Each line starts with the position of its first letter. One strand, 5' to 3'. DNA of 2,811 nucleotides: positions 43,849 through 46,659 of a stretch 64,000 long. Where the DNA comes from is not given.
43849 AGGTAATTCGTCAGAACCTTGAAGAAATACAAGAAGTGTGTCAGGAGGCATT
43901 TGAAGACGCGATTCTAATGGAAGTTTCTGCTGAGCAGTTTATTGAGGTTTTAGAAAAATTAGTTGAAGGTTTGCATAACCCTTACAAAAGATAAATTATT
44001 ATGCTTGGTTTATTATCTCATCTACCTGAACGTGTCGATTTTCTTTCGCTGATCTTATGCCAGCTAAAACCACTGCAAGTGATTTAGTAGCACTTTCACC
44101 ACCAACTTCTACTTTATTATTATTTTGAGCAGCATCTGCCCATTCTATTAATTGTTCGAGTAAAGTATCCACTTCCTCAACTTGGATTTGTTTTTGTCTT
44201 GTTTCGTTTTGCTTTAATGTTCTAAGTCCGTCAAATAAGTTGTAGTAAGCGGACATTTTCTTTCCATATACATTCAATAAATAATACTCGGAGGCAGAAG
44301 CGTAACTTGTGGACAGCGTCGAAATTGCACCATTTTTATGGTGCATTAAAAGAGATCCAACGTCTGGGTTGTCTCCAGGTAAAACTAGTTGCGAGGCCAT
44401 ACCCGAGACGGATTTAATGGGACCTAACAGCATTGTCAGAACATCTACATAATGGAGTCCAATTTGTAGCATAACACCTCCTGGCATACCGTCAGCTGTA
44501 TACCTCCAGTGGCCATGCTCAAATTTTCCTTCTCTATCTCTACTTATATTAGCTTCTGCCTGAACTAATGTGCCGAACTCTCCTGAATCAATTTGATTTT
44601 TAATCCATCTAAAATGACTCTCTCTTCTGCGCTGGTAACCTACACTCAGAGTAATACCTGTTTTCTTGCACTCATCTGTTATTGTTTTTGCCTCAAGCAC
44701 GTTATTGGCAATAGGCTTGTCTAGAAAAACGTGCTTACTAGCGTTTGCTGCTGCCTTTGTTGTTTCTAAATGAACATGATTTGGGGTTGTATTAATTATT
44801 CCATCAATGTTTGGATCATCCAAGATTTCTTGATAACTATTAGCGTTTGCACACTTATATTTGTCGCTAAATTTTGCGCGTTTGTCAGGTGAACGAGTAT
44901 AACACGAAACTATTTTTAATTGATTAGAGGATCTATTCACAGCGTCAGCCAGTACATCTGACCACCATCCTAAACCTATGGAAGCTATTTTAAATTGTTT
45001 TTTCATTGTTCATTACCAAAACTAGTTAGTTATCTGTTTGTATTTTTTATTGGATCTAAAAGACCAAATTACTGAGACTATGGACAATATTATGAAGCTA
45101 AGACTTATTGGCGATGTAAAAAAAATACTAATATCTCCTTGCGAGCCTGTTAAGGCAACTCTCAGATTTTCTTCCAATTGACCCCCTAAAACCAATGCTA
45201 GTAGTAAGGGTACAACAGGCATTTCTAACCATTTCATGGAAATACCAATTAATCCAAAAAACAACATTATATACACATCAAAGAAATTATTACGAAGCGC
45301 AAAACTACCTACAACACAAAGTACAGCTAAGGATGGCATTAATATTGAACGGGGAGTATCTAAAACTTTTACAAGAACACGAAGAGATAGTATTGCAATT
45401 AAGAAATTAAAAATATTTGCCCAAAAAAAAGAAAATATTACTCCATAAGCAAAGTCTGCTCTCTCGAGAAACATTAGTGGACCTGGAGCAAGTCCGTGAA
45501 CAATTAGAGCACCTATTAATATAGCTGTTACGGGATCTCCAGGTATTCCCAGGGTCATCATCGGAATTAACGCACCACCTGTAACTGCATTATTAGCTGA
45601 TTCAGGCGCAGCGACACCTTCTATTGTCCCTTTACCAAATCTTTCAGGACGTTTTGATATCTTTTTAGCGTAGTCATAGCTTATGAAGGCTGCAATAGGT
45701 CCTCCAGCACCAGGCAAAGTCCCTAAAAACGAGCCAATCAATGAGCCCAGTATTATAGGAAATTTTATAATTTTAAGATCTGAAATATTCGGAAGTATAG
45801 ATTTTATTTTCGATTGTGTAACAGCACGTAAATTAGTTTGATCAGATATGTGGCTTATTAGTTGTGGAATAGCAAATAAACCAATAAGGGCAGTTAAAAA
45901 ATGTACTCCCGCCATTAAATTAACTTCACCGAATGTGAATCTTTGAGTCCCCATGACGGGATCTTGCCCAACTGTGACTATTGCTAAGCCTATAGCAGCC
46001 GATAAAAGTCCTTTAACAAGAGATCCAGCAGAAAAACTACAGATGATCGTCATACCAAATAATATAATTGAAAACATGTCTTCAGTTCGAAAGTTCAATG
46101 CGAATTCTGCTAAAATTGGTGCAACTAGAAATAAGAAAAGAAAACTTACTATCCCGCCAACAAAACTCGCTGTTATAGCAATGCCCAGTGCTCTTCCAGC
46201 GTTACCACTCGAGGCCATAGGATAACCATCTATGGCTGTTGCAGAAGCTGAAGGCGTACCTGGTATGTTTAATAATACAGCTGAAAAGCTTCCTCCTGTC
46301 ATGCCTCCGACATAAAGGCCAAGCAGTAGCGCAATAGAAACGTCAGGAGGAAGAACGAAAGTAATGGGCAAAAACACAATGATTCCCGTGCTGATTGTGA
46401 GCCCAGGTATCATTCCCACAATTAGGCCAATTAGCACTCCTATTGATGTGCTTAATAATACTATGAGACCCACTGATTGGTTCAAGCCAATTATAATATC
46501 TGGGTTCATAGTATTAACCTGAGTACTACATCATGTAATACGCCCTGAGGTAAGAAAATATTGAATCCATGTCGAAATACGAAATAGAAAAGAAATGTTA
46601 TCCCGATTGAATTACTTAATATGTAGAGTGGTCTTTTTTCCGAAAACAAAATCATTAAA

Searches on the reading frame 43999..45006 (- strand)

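Call 35: search_protein_families(library=pfam, proteins=[window:43999-45006:-], max_evalue=0.0001)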
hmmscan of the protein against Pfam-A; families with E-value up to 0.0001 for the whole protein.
window:43999-45006:- (335 aa): 3 families
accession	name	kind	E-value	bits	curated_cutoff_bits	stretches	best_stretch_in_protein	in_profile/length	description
PF22725.1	GFO_IDH_MocA_C3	-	7.1e-23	81.4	27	1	132-252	1-122/124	GFO/IDH/MocA C-terminal domain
PF01408.29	GFO_IDH_MocA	-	2.4e-22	80.3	24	1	5-124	1-120/120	Oxidoreductase family, NAD-binding Rossmann fold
PF02894.22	GFO_IDH_MocA_C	-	1.2e-16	61.7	22.9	1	136-328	1-218/218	Oxidoreductase family, C-terminal alpha/beta domain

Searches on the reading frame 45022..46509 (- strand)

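Call 35: search_protein_families(library=pfam, proteins=[window:45022-46509:-], max_evalue=0.0001)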
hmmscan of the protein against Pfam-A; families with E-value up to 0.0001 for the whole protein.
window:45022-46509:- (495 aa): 1 family
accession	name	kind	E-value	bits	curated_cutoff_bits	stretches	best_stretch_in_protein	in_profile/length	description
PF01970.21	TctA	-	1e-147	492.6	28.9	1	18-437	1-423/423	Tripartite tricarboxylate transporter TctA family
